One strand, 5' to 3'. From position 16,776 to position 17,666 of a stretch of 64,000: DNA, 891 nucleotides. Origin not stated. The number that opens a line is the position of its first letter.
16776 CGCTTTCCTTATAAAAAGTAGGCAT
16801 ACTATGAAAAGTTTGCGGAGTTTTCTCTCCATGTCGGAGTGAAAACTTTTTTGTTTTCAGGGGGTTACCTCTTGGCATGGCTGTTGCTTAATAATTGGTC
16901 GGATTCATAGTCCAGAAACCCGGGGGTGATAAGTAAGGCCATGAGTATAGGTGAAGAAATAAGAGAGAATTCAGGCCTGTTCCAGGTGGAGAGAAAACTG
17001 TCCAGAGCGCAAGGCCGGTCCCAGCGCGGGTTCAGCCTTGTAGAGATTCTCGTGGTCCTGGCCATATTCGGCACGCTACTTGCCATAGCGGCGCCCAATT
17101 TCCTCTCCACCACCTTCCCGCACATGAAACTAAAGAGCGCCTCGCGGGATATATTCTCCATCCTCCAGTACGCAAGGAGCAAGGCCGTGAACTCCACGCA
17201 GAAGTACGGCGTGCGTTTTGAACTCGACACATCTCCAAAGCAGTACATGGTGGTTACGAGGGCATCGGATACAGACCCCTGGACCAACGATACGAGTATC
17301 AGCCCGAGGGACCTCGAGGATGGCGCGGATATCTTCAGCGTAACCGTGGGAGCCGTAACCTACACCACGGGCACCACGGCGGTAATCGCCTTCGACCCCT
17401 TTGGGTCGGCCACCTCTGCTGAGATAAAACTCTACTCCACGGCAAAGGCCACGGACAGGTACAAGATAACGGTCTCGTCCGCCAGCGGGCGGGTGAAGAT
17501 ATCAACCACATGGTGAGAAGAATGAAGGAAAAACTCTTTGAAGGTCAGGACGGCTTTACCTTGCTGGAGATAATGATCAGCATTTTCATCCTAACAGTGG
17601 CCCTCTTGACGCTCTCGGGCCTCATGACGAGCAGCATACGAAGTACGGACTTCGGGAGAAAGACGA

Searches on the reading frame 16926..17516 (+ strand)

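Call 48: search_protein_families(library=pfam, proteins=[window:16926-17516:+], max_evalue=0.00001)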
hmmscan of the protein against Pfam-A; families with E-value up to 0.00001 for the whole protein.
window:16926-17516:+ (196 aa): 2 families
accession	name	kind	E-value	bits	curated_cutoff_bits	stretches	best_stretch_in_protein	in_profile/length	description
PF07963.17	N_methyl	-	8.1e-09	35.1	21.2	1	31-56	2-27/27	Prokaryotic N-terminal methylation motif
PF12019.13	GspH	-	2.1e-08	35.1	21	1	72-186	1-107/108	Type II transport protein GspH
